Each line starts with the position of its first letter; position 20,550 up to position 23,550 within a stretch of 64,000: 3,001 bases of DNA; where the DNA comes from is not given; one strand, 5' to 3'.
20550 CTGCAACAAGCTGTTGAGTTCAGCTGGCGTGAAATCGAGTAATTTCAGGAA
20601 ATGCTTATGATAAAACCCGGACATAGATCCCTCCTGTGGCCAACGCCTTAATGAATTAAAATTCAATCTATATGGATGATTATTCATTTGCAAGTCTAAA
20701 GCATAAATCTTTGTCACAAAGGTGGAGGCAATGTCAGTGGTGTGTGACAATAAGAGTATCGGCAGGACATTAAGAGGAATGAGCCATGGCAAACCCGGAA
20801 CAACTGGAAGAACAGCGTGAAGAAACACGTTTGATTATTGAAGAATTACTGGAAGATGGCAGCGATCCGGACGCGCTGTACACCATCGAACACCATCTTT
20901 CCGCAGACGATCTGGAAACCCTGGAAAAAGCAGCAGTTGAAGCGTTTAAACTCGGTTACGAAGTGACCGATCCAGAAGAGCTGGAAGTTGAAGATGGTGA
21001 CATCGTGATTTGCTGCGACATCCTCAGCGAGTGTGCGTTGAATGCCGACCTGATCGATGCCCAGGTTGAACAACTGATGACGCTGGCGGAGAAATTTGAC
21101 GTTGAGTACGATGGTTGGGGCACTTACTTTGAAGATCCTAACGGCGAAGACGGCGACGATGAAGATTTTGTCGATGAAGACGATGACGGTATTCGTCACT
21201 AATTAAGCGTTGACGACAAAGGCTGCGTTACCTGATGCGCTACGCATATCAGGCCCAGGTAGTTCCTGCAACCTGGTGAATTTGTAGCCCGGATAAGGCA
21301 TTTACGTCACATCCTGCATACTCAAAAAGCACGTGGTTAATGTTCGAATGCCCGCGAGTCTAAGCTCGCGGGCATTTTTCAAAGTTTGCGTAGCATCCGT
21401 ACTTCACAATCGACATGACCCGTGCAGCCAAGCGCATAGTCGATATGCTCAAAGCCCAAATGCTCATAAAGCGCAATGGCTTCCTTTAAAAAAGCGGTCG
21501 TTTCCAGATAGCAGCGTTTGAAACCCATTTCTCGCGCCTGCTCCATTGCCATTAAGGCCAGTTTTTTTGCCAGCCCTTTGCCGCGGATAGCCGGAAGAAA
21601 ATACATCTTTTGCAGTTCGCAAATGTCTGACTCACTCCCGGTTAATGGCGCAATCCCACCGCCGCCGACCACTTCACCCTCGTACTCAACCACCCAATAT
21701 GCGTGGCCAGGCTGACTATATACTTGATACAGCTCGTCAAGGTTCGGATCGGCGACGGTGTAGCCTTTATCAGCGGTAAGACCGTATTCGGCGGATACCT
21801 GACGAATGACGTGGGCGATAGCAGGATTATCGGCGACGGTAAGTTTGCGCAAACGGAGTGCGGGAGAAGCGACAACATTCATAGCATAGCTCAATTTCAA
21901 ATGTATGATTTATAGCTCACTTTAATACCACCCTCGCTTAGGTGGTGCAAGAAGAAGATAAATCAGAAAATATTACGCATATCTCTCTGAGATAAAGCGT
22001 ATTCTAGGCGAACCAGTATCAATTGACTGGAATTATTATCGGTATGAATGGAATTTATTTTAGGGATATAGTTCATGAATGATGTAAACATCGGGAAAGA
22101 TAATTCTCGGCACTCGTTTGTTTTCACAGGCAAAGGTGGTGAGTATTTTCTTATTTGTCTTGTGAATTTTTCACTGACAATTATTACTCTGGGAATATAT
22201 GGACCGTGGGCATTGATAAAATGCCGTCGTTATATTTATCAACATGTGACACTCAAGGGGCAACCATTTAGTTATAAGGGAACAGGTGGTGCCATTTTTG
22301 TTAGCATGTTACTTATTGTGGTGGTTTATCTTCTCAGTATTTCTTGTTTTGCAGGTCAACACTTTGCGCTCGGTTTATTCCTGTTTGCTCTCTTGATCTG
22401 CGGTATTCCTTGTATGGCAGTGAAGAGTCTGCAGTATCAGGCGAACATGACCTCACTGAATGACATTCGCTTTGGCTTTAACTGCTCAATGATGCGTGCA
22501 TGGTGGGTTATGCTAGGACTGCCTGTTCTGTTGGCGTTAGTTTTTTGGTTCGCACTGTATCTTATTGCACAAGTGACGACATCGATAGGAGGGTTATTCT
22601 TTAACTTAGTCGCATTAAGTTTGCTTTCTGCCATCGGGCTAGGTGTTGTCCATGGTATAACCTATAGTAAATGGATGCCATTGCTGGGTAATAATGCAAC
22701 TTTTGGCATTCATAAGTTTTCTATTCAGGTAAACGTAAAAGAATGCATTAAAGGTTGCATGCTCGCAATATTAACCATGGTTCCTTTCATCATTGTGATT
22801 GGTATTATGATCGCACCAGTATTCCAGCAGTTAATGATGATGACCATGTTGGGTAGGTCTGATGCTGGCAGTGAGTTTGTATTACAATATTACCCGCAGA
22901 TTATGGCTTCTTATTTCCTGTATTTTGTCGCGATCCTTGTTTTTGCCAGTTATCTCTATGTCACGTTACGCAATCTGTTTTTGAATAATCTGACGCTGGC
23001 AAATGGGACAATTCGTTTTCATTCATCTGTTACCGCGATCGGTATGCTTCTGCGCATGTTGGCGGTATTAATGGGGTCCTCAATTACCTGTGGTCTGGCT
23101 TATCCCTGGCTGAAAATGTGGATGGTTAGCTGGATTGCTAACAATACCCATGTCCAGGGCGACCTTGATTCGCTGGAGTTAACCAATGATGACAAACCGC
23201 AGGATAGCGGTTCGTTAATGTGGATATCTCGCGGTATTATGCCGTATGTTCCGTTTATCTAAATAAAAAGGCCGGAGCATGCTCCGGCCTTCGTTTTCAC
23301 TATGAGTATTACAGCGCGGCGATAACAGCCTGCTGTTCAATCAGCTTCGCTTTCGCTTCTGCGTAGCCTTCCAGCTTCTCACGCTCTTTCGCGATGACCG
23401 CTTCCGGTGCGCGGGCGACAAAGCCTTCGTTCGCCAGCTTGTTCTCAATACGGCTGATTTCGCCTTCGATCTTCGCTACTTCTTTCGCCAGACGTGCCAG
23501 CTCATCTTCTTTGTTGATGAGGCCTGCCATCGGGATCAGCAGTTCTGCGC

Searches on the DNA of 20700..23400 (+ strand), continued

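Call 88: search_dna_similar(query=L001:2843-4039:+, collection=ecoli_genomes, mode=near, max_rows=14, rows=spread)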
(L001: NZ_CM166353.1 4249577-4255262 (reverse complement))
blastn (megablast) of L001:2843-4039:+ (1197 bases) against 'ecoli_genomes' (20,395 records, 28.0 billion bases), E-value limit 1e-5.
Records with a match: 4630; places in all: 4650; records where one place covers at least 80% of the query: 4589.
Genomes with a match: 4630 of 5426; with a place that covers at least 80% of the query: 4589. Places per genome that has any: lowest 1, median 1, highest 2. On chromosomes: 4648 places; on plasmids: 2.
Best place of each record, by identity: >=99% 175; 95-99% 4455.
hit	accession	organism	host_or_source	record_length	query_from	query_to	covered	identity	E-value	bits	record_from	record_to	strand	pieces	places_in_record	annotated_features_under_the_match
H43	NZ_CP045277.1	Escherichia coli strain LAU-OXA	Homo sapiens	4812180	1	1197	100%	100.0%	0e+0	2211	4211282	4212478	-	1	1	yjgN: YjgN family protein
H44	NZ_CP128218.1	Escherichia coli strain TG1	Laboratory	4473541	1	1197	100%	99.0%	0e+0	2145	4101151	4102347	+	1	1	yjgN: YjgN family protein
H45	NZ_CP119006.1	Escherichia coli strain CE0021a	Bos taurus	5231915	1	1197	100%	98.3%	0e+0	2100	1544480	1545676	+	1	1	yjgN: YjgN family protein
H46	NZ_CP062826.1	Escherichia coli strain Res13-Lact-PER12-33-A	Sus scrofa domesticus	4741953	1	1197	100%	98.2%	0e+0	2095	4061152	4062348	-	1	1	yjgN: YjgN family protein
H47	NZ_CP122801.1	Escherichia coli strain ETEC1734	Sus scrofa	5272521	1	1197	100%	98.2%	0e+0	2095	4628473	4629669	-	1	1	yjgN: YjgN family protein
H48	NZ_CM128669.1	Escherichia coli strain EC98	pharyngeal swab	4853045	1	1197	100%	98.2%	0e+0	2095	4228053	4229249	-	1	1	yjgN: YjgN family protein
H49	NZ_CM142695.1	Escherichia coli strain UID2404240038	Homo sapiens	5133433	1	1197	100%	98.2%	0e+0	2095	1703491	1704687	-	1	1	yjgN: YjgN family protein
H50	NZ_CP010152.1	Escherichia coli strain D9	dog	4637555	1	1197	100%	98.2%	0e+0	2089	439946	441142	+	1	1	yjgN: YjgN family protein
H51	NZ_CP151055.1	Escherichia coli strain 20KM2228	Cat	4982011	1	1197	100%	98.2%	0e+0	2089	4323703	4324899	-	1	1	yjgN: YjgN family protein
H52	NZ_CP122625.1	Escherichia coli strain ETEC4089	Sus scrofa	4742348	1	1197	100%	98.1%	0e+0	2084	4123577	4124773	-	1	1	yjgN: YjgN family protein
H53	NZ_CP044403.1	Escherichia coli strain NMBU-W10C18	surface water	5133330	1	1197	100%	98.0%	0e+0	2078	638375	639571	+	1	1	yjgN: YjgN family protein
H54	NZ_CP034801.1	Escherichia coli strain 2010C-3142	missing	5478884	1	1197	100%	97.9%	0e+0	2073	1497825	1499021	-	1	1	yjgN: YjgN family protein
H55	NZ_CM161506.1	Escherichia coli strain D53-1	Canis lupus familiaris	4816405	1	1197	100%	97.8%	0e+0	2067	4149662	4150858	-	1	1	yjgN: YjgN family protein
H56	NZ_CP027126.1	Escherichia coli strain AR_0374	missing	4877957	924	1197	23%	99.6%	3e-138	501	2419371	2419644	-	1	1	YjgN family protein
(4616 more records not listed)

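Call 94: search_dna_similar(query=window:22075-23262:+, collection=ecoli_genomes, mode=near, max_rows=60, rows=spread)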
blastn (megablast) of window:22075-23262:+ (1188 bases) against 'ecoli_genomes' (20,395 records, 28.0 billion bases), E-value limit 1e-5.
Records with a match: 795; places in all: 799; records where one place covers at least 80% of the query: 792.
Genomes with a match: 795 of 5426; with a place that covers at least 80% of the query: 792. Places per genome that has any: lowest 1, median 1, highest 3. On chromosomes: 798 places; on plasmids: 1.
Best place of each record, by identity: >=99% 298; 95-99% 302; 90-95% 193; 80-90% 2.
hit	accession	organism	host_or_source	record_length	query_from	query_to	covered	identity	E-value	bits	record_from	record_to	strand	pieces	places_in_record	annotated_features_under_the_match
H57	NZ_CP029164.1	Escherichia coli strain 104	chicken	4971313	1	1188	100%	100.0%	0e+0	2194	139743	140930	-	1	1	YjgN family protein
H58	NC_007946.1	Escherichia coli UTI89 strain UTI89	-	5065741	1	1188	100%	100.0%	0e+0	2194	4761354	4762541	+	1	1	YjgN family protein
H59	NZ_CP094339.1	Escherichia coli strain W224N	cerebrospinal fluid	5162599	1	1188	100%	100.0%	0e+0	2194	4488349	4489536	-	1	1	YjgN family protein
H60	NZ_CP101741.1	Escherichia coli strain FY26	avian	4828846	1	1188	100%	100.0%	0e+0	2194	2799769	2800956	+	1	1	YjgN family protein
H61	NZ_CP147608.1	Escherichia coli strain GN06489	Homo sapiens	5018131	1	1188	100%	100.0%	0e+0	2194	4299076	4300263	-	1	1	YjgN family protein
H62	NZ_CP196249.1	Escherichia coli strain AH21H025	Homo sapiens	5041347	1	1188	100%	100.0%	0e+0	2194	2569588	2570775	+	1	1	YjgN family protein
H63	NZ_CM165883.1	Escherichia coli strain N61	Homo sapiens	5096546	1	1188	100%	100.0%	0e+0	2194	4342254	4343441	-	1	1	YjgN family protein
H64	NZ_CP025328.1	Escherichia coli strain ExPEC XM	Duck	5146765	1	1188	100%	99.9%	0e+0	2189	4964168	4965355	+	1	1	YjgN family protein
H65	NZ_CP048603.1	Escherichia coli strain ChlosBP-23-1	Chlorocebus sabaeus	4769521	1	1188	100%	99.7%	0e+0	2178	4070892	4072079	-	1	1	YjgN family protein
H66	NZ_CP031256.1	Escherichia coli strain M16807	Homo sapiens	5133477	1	1188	100%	99.7%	0e+0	2172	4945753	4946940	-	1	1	YjgN family protein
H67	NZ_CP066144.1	Escherichia coli strain ZLWT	pig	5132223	1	1188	100%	99.7%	0e+0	2172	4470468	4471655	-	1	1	YjgN family protein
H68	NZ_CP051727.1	Escherichia coli strain SCU-111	Homo sapiens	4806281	1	1188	100%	99.7%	0e+0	2172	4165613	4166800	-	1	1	YjgN family protein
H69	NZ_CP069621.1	Escherichia coli strain PBP5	not applicable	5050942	1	1188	100%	99.7%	0e+0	2172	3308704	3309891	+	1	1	YjgN family protein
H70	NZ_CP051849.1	Escherichia coli strain SCU-101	Homo sapiens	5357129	1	1188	100%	99.7%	0e+0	2172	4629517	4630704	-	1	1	YjgN family protein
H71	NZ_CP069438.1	Escherichia coli strain FDAARGOS_1260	Homo sapiens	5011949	1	1188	100%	99.7%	0e+0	2172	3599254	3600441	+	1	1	YjgN family protein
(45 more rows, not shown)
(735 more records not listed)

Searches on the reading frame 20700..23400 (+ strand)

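Call 30: find_homologous_proteins(query=L001:2843-4036:+, max_evalue=0.00001)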
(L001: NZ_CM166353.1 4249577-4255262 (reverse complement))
Query L001:2843-4036:+ (398 aa): 124 proteins with E <= 0.00001 among 8000 candidates; the best 120 are listed.
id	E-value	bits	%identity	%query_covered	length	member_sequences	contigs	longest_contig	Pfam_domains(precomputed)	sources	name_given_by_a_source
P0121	9.4e-254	860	97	100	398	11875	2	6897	PF05987.19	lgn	-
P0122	1.7e-234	796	93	100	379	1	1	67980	PF05987.19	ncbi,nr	ncbi:hypothetical protein BWR13_24555 [Escherichia coli]|nr:hypothetical protein BWR13_24555 [Escher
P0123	4.7e-230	782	91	100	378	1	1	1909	PF05987.19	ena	-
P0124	3.0e-227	773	90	100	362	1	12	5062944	PF05987.19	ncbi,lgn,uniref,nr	ncbi:YjgN family protein [Escherichia coli]|uniref:YjgN family protein n=1 Tax=Escherichia coli TaxI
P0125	6.9e-201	686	89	90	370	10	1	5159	PF05987.19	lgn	-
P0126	9.0e-173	593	97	70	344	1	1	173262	PF05987.19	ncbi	ncbi:DUF898 family protein [Escherichia coli]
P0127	4.0e-167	575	66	100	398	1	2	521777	PF05987.19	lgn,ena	-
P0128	4.0e-167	575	66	100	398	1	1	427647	PF05987.19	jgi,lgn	-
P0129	4.1e-167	575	65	100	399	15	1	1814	PF05987.19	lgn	-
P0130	1.9e-166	572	66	100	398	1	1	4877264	PF05987.19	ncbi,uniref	ncbi:YjgN family protein [Superficieibacter sp. BNK-5]|uniref:YjgN family protein n=1 Tax=Superficie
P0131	1.4e-165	570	65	100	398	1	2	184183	PF05987.19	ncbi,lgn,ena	-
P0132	1.7e-165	569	63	100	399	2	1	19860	PF05987.19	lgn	-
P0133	9.9e-165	567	64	100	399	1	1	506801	PF05987.19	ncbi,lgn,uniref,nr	ncbi:YjgN family protein [Superficieibacter sp. 1612_C1]|uniref:YjgN family protein n=1 Tax=Superfic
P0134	1.4e-164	566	64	100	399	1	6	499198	PF05987.19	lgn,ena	-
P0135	2.5e-164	565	65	100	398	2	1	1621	PF05987.19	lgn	-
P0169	1.8e-26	112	31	53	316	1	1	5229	PF20403.6,PF05987.19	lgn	-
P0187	1.5e-20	92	35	32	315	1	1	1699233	PF14018.12,PF05987.19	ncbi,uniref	ncbi:YjgN family protein [Flavobacterium sp. MAHUQ-51]|uniref:YjgN family protein n=1 Tax=Flavobacte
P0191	1.7e-19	89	25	95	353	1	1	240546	PF20403.6,PF05987.19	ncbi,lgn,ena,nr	ncbi:MAG: YjgN family protein [Pseudohongiellaceae bacterium]|nr:YjgN family protein [Pseudohongiell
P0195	1.3e-18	86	43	17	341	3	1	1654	PF23454.2,PF14018.12,PF20403.6,PF05987.19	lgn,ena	-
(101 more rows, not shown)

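Call 57: search_protein_families(library=pfam, proteins=[P0191, P0195, P0187, P0169], max_evalue=0.01)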
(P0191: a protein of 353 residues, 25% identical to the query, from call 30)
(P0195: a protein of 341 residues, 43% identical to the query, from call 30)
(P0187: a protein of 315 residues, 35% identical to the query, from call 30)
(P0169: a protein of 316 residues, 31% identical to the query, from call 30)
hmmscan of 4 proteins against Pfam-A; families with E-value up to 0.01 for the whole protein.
P0191 (353 aa): 2 families
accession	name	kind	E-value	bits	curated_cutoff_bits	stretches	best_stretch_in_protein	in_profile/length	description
PF05987.18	DUF898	-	3e-103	345.9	28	1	20-343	2-334/336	Bacterial protein of unknown function (DUF898)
PF20403.5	DUF6693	-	3e-06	27.8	31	0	142-184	5-47/104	Family of unknown function (DUF6693)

P0195 (341 aa): 5 families
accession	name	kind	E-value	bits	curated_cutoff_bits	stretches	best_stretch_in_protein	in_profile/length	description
PF05987.18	DUF898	-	5e-44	151.2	28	5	72-122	2-52/336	Bacterial protein of unknown function (DUF898)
PF14018.11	DUF4234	-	4.4e-16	59.2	25.3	2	143-186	5-47/70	Domain of unknown function (DUF4234)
PF20403.5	DUF6693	-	1.4e-15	57.8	31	3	192-283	11-103/104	Family of unknown function (DUF6693)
PF23454.1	Zn_ribbon_Brz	-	1.6e-06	29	27.9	1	24-56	4-36/58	Transcriptional regulator Brz zinc beta ribbon domain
PF24441.1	DUF7560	-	0.00026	21.1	27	1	1-34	1-36/44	Family of unknown function (DUF7560)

P0187 (315 aa): 3 families
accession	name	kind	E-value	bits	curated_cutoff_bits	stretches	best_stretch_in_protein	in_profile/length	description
PF05987.18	DUF898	-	1.2e-72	245.4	28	3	7-185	2-174/336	Bacterial protein of unknown function (DUF898)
PF14018.11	DUF4234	-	2.2e-05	24.9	25.3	1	146-169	4-27/70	Domain of unknown function (DUF4234)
PF20403.5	DUF6693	-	0.0084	16.7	31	0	197-279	17-101/104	Family of unknown function (DUF6693)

P0169 (316 aa): 3 families
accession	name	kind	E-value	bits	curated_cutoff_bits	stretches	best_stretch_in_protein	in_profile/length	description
PF05987.18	DUF898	-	2.4e-84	283.7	28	3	7-208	3-197/336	Bacterial protein of unknown function (DUF898)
PF20403.5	DUF6693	-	2.7e-08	34.4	31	1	138-225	8-101/104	Family of unknown function (DUF6693)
PF14018.11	DUF4234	-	0.00083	19.9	25.3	0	195-268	3-65/70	Domain of unknown function (DUF4234)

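Call 58: search_protein_families(library=padloc, proteins=[L001:2843-4036:+], max_evalue=0.01)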
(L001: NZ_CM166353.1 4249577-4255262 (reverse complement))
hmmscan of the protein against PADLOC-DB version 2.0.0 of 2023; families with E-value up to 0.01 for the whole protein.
L001:2843-4036:+ (398 aa): 0 families
